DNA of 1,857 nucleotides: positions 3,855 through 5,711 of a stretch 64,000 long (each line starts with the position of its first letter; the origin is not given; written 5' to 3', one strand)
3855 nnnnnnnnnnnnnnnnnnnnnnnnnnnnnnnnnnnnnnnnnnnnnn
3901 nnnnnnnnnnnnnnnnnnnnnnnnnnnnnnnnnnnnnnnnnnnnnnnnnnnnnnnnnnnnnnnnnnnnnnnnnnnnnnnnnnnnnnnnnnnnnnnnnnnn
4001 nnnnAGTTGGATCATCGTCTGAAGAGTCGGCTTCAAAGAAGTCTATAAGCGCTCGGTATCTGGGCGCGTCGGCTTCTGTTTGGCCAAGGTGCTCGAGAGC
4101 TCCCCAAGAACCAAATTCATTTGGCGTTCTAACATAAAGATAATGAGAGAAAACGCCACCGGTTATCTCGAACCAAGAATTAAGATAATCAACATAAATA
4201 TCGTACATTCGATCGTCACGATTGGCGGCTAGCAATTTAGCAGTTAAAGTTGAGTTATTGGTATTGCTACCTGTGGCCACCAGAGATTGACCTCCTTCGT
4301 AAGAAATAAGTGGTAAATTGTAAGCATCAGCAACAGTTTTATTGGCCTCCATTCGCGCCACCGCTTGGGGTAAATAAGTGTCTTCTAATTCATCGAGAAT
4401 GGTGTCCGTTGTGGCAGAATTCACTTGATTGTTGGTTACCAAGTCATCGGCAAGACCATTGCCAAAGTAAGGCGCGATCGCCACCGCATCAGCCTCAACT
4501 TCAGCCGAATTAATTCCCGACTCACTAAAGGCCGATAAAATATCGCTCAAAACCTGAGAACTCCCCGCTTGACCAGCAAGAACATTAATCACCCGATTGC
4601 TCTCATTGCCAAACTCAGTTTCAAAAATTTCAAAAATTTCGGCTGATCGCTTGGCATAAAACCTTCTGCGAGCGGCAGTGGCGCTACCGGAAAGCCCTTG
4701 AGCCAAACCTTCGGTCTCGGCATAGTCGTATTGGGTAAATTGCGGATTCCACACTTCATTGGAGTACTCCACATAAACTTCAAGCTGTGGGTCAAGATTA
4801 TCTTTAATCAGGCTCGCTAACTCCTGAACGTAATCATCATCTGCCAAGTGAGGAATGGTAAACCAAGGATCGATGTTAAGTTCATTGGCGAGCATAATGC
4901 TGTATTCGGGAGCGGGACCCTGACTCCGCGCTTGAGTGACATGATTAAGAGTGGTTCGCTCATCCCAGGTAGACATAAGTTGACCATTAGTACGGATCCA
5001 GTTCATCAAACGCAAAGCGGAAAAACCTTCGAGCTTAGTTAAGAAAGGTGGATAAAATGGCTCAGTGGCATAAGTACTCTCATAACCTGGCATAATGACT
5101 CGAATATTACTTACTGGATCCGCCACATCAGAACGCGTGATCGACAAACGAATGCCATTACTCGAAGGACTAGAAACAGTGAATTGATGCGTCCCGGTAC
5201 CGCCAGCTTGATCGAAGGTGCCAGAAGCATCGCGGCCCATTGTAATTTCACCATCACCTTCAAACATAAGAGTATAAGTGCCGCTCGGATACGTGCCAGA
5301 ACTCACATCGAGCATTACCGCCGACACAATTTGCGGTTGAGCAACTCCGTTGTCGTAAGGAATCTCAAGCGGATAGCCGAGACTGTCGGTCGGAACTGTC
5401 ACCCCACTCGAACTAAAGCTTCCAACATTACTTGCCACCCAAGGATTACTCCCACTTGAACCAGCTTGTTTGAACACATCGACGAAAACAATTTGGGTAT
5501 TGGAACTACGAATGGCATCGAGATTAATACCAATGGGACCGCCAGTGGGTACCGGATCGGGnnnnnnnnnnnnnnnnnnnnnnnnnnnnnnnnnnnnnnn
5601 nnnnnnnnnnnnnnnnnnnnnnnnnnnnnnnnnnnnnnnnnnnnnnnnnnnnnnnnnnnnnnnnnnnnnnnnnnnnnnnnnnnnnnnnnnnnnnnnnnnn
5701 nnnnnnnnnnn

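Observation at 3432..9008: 1858-aa giant surface protein combining lectin, beta-helix, Ig-like, GH-like and peptidoglycan-binding domains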

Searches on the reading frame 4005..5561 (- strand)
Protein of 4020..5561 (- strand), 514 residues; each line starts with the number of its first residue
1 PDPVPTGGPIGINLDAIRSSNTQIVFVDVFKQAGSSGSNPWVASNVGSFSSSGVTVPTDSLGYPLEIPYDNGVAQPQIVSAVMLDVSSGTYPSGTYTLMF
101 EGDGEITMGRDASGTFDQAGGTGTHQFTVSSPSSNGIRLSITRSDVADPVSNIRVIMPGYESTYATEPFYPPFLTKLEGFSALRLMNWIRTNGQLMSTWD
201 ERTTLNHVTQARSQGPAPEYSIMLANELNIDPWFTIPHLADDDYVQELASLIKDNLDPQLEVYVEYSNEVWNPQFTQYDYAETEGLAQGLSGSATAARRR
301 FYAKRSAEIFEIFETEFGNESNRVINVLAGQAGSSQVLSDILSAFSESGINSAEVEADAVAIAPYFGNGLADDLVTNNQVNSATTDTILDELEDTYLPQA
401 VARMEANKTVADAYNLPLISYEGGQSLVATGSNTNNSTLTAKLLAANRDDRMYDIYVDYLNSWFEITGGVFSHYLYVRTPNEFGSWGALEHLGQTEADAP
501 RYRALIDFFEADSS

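Call 9: search_solved_structures(query=window:4020-5561:-, max_evalue=10, show_alignments=2)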
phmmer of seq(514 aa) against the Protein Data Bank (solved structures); distinct sequences matched with E-value up to 10: 0.

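Call 11: find_homologous_proteins(query=window:4020-5561:-)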
Query seq(514 aa) (514 aa): 2690 proteins with E <= 0.001 among 8000 candidates; the best 120 are listed.
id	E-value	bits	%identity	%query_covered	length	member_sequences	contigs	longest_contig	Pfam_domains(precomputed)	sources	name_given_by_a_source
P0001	6.6e-180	617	56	97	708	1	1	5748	PF22352.3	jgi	jgi:hypothetical protein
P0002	2.1e-163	563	53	99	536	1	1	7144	-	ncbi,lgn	-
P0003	7.1e-163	561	52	98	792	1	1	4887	PF00801.27,PF18911.7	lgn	-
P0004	9.5e-163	561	53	99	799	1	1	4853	PF00801.27,PF18911.7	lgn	-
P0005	3.2e-160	552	51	98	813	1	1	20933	PF00801.27,PF18911.7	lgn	-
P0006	1.6e-159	550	53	97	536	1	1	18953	-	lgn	-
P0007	1.0e-150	521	56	79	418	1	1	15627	-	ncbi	ncbi:MAG: hypothetical protein AABZ47_17895, partial [Planctomycetota bacterium]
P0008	2.4e-133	464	46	99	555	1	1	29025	-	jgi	jgi:hypothetical protein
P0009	6.3e-131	456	45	97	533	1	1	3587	-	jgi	jgi:hypothetical protein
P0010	2.2e-126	441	48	88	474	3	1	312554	-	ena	-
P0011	8.4e-126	439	48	88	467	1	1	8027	-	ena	-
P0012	2.4e-124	434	43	99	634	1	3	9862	-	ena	-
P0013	9.1e-124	432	44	97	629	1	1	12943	PF18962.8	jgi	jgi:hypothetical protein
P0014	4.6e-123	430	47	88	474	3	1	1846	-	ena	-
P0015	3.9e-122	427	44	97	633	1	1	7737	PF13860.13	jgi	jgi:hypothetical protein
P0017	2.9e-121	424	44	97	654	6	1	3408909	-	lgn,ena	-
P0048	3.0e-110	387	42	97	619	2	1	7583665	-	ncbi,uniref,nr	ncbi:T9SS C-terminal target domain-containing protein [Aureispira anguillae]|uniref:T9SS C-terminal 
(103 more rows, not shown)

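Call 14: search_solved_structures(query=A1, max_evalue=10, show_alignments=3)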
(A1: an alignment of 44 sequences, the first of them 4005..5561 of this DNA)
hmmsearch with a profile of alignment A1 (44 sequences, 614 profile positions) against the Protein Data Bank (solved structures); distinct sequences matched with E-value up to 10: 9.
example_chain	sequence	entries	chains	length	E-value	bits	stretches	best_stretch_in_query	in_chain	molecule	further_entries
8glk_D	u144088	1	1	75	0.0076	17.9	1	541-612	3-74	Endonuclease I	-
8glj_D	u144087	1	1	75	0.021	16.4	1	541-612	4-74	Por secretion system C-terminal sorting domain-containing protein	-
8h97_A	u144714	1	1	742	0.05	15.2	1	529-604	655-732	Beta-agarase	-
9pxi_F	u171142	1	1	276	0.17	13.4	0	97-125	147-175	Pyocin L1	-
4le7_A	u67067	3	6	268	0.18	13.3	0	97-125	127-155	Pyocin L1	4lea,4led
5jvk_A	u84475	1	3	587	0.32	12.5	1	537-612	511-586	Uncharacterized protein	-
5m2o_A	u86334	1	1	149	0.9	11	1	94-150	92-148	Putative cellulosomal scaffoldin protein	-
4yxz_A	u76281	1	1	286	1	10.8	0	371-423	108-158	dTor_9x31L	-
5byo_A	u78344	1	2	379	2.4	9.6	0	372-426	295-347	dTor_12x31L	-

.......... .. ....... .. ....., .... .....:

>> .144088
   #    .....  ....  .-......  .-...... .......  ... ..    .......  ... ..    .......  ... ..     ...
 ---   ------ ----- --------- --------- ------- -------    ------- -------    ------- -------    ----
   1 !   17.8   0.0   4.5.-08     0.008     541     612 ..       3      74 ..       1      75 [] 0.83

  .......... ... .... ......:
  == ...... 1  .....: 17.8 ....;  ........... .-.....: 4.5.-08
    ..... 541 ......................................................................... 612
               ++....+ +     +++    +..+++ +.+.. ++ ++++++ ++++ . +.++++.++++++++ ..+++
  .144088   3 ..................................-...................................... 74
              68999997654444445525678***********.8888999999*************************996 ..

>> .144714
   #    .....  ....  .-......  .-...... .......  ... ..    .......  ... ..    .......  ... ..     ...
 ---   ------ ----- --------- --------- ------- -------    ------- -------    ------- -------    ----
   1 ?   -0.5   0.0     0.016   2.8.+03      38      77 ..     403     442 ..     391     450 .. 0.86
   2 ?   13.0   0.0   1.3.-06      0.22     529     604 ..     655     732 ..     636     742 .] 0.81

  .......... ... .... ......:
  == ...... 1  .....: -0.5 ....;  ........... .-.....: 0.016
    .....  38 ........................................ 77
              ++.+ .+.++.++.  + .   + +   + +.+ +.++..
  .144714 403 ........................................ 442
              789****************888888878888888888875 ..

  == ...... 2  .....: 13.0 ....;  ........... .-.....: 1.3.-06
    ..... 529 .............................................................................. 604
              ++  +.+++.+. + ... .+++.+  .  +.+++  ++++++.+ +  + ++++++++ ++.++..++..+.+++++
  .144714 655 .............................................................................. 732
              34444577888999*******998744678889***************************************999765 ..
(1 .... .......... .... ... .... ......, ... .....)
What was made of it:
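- On Any named GH family (Pfam models; CAZy): No PDB sequence hit (calls 9, 14).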

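Call 20: predict_structure(alignment_id=A1)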
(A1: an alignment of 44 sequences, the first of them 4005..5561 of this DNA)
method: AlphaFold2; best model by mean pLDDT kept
length: 519 residues; sequences in the alignment: 44
mean_pLDDT: 94.4   pTM: 0.92
mean pLDDT of the five models: 94.4, 94.2, 94.0, 93.3, 93.1
residues with pLDDT >= 90: 454; 70-90: 56; 50-70: 5; < 50: 4
segments of 3 or more residues with pLDDT < 50: 517-519
pLDDT, mean of each block of 10 residues (from residue 1): 80 93 95 81 91 94 96 95 87 97 97 96 97 94 97 98 97 96 95 91 96 95 98 97 99 98 96 93 98 97 99 98 97 92 98 98 95 96 98 97 97 98 91 92 96 98 95 95 91 94 94 60
secondary structure, 60 per line:
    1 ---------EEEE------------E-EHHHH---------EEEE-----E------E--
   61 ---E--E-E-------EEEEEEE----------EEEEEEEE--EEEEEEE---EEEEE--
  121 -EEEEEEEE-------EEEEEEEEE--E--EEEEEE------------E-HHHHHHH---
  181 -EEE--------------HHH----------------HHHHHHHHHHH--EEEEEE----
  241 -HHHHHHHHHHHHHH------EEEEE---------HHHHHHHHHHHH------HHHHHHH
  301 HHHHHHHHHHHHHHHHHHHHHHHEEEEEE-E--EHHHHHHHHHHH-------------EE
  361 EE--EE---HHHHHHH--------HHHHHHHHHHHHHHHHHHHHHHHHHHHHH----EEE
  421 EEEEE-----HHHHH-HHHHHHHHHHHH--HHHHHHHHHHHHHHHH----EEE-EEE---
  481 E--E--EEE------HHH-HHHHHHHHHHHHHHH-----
elements in order: E10-13 H29-32 E42-45 E77-83 E94-101 E104-110 E114-118 E122-129 E137-145 E151-156 H171-177 E182-184 H218-228 E231-236 H242-255 E262-266 H276-287 H294-323 E324-329 H335-345 E359-362 H370-376 H385-413 E418-425 H431-435 H437-448 H451-466 E471-473 E475-477 E487-489 H500-514
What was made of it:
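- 4005..5561 (-): Clan GH-A-type (beta/alpha)8 module with an inserted beta-sandwich, aa 1150-1668. Putative acid/base E1418 (after N1417) and nucleophile E1571. AF2 pLDDT 94 (call 20).
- On Clan GH-A glycoside hydrolases: AF2 pLDDT 94, pTM 0.92 (call 20).
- Closest known: Clan GH-A retaining glycoside hydrolases. Different: This is inferred from the DSSP order in call 20.
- These residues sit after strands 2, 3, 4, 6, 7 and 8 of the modelled barrel (call 20).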

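Call 24: fold_search(model_id=the predicted structure, library=pdb)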
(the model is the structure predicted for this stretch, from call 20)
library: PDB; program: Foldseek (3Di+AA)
matches with E <= 10: 1493; with E <= 0.001: 77
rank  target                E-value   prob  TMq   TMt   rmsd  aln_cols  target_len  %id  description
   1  1us2_A                1.4e-07  1.00  0.37  0.38  14.5       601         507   12  Xylanase10C (mutant E385A) from Cellvibrio japonicus in complex with xylopentaose (released 2003-12-18)
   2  1us3                  3.2e-07  1.00  0.35  0.37  16.3       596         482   12  Native xylanase10C from Cellvibrio japonicus (released 2003-12-18)
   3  6gpa_B                4.0e-06  1.00  0.35  0.55   7.1       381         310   11  Beta-1,4-galactanase from Bacteroides thetaiotaomicron with galactose (released 2018-12-26)
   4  4bq3_D                2.0e-05  1.00  0.29  0.22  19.1       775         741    8  Structural analysis of an exo-beta-agarase (released 2013-08-14)
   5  7pr9_A                2.5e-05  1.00  0.40  0.46   6.0       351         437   13  Crystal structure of Burkholderia pseudomallei heparanase in complex with covalent inhibitor VL166 (released 2022-08-03)
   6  7pr9_B                2.9e-05  1.00  0.39  0.45   6.2       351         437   12  Crystal structure of Burkholderia pseudomallei heparanase in complex with covalent inhibitor VL166 (released 2022-08-03)
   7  2xvk                  3.3e-05  0.72  0.15  0.10  22.2       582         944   11  crystal structure of alpha-xylosidase (GH31) from Cellvibrio japonicus in complex with 5-fluoro-alpha-D-xylopyranosyl fl (released 2011-04-13)
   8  4bq3_C                3.5e-05  0.98  0.28  0.21  20.4       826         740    8  Structural analysis of an exo-beta-agarase (released 2013-08-14)
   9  6zt6_A                4.1e-05  1.00  0.37  0.39   7.8       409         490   13  X-ray structure of mutated arabinofuranosidase (released 2021-02-10)
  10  1clx_A                4.8e-05  1.00  0.38  0.54   6.4       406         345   10  CATALYTIC CORE OF XYLANASE A (released 1996-06-20)
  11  4bq2_D                5.4e-05  0.98  0.29  0.22  19.3       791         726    8  Structural analysis of an exo-beta-agarase (released 2013-08-14)
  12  2f8q_A                6.0e-05  1.00  0.33  0.46   8.4       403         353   10  An alkali thermostable F/10 xylanase from alkalophilic Bacillus sp. NG-27 (released 2006-09-26)
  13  2gft_A                6.4e-05  1.00  0.26  0.33  15.1       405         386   10  Crystal structure of the E263A nucleophile mutant of Bacillus licheniformis endo-beta-1,4-galactanase in complex with  (released 2006-06-13)
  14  7cpl                  6.7e-05  1.00  0.31  0.42   7.1       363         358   13  Xylanase R from Bacillus sp. TAR-1 (released 2020-09-02)
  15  7cpk                  7.1e-05  1.00  0.31  0.42   7.5       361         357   12  Xylanase R from Bacillus sp. TAR-1 (released 2020-09-02)
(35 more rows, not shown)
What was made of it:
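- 4005..5561 (-): Foldseek matches GH10, GH53, GH79, GH51, GH50, GH5 and GH1 (call 24).
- On Clan GH-A glycoside hydrolases: Most of the 50 listed Foldseek PDB matches, and 77 matches with E<=0.001 overall, are GH-A enzymes of GH10, GH53, GH79, GH51, GH5, GH1 and GH2 (call 24).
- Checked: It lies in a module that models as a (beta/alpha)8 barrel with pLDDT 94 (call 20), whose best structural matches are clan GH-A enzymes (call 24).
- Confident model with GH-A structural matches (calls 20, 24).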

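Call 71: find_encoding_contigs(protein=P0048, flank=8000, max_places=1)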
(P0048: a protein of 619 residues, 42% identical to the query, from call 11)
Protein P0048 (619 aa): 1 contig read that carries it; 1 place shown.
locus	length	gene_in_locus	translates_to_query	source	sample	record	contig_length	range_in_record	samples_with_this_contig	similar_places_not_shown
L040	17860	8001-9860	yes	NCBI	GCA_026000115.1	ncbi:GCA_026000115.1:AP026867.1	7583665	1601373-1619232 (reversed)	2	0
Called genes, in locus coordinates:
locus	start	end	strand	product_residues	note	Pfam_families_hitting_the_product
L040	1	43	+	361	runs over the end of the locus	PF01063:Aminotran_4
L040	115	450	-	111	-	PF14302:DUF4377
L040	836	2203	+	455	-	PF02667:SCFA_trans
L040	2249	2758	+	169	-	PF00710:Asparaginase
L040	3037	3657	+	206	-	-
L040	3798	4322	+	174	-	-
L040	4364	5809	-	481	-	-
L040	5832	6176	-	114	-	-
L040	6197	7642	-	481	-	-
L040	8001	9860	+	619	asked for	-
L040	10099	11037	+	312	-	PF12773:DZR (faint), PF13240:Zn_Ribbon_1 (faint)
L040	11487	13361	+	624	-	PF17899:Peptidase_M61_N, PF05299:Peptidase_M61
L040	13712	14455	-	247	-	PF01066:CDP-OH_P_transf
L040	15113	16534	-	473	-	PF00464:SHMT, PF00155:Aminotran_1_2 (weak)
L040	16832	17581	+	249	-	PF00081:Sod_Fe_N, PF02777:Sod_Fe_C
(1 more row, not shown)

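Call 72: find_encoding_contigs(protein=P0017, flank=8000, max_places=1)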
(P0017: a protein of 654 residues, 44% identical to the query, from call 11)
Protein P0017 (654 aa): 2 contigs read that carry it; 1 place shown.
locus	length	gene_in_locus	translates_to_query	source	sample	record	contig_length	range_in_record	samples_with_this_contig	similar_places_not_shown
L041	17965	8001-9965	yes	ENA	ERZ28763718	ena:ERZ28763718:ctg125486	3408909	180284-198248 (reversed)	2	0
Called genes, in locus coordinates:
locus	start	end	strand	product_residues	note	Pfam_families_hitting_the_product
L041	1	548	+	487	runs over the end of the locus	PF11376:DUF3179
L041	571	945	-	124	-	-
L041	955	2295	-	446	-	PF07690:MFS_1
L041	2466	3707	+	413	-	PF00296:Bac_luciferase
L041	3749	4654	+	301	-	PF01063:Aminotran_4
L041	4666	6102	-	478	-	PF01425:Amidase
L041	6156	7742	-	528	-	PF07969:Amidohydro_3, PF01979:Amidohydro_1 (weak)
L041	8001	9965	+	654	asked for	-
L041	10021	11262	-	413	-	PF01902:Diphthami_syn_2_N, PF28410:Diphthami_syn_2_C (weak), PF24724:DUF7676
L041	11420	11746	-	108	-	PF02627:CMD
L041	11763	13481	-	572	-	PF00384:Molybdopterin, PF01568:Molydop_binding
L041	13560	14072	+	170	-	PF00072:Response_reg, PF00196:GerE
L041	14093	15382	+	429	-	PF01590:GAF, PF13185:GAF_2, PF07730:HisKA_3, PF02518:HATPase_c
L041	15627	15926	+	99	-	PF00076:RRM_1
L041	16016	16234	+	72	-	PF01176:eIF-1a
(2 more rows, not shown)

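Call 73: find_encoding_contigs(protein=P0005, flank=8000, max_places=1)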
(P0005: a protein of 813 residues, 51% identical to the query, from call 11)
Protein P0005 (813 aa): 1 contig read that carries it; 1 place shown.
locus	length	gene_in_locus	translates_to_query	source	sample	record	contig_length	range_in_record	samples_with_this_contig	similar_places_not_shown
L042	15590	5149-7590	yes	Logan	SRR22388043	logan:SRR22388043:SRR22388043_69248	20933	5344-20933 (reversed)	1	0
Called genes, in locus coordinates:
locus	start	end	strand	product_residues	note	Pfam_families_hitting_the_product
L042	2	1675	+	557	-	?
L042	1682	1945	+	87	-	-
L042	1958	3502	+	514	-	PF00501:AMP-binding, PF13193:AMP-binding_C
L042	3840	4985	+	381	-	PF02771:Acyl-CoA_dh_N, PF02770:Acyl-CoA_dh_M, PF00441:Acyl-CoA_dh_1, PF08028:Acyl-CoA_dh_2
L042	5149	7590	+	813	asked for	PF00801:PKD, PF18911:PKD_4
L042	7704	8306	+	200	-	-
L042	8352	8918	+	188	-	PF01928:CYTH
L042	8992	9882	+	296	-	PF00763:THF_DHG_CYH, PF02882:THF_DHG_CYH_C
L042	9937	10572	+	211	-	PF04337:DUF480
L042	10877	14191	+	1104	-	PF07995:GSDH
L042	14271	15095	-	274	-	PF00378:ECH_1, PF16113:ECH_2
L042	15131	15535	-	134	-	PF01850:PIN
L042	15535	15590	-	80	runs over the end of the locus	PF02604:PhdYeFM_antitox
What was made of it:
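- In Bacteroidota and some other genomes its homologs are stand-alone genes with uninformative neighbours (calls 71-73).
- Tried and rejected: Contexts of Bacteroidota and other stand-alone homologs (calls 71-73) were uninformative.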

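Call 81: find_encoding_contigs(protein=P0001, flank=8000, max_places=2)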
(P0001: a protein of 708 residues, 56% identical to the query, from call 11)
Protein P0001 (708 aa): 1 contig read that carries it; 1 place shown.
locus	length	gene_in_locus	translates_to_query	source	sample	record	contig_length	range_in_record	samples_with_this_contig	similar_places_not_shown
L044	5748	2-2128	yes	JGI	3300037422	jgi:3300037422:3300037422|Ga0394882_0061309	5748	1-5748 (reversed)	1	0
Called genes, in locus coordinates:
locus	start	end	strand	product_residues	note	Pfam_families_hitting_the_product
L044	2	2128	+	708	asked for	PF22352:K319L-like_PKD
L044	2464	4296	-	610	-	PF13537:GATase_7 (weak), PF00733:Asn_synthase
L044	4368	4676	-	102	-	-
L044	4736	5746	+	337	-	?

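Call 82: search_protein_families(library=pfam, alignment_id=A1, max_evalue=5)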
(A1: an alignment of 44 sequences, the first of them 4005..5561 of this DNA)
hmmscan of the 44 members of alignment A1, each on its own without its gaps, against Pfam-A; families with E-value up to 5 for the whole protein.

A. member 1, window:4005-5561:- (519 aa): 0 families

B. families by the number of members that match (of 44 scanned): 49 families (the first 25 are shown)
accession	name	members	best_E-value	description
PF18962.6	Por_Secre_tail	13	2.5e-10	Secretion system C-terminal sorting domain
PF00801.26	PKD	5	3.7e-08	PKD domain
PF18911.6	PKD_4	4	4.4e-11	PKD domain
PF00041.27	fn3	2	4.1e-15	Fibronectin type III domain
PF22352.2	K319L-like_PKD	2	5e-11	K319L-like, PKD domain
PF13860.13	FlgD_ig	2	1.1e-10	FlgD Ig-like domain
PF18370.7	RGI_lyase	2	1.5e-09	Rhamnogalacturonan I lyases beta-sheet domain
PF17957.7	Big_7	2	1.5e-05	Bacterial Ig domain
PF18492.6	ORF_2_N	2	0.14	Open reading frame 2 N-terminal domain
PF02412.23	TSP_3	2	0.29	Thrombospondin type 3 repeat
PF17963.7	Big_9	1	9.1e-14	Bacterial Ig domain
PF19190.6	BACON_2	1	8.7e-12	Viral BACON domain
PF00149.33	Metallophos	1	6.8e-09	Calcineurin-like phosphoesterase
PF17803.7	Cadherin_4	1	3.7e-08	Bacterial cadherin-like domain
PF17892.7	Cadherin_5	1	6.4e-06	Cadherin-like domain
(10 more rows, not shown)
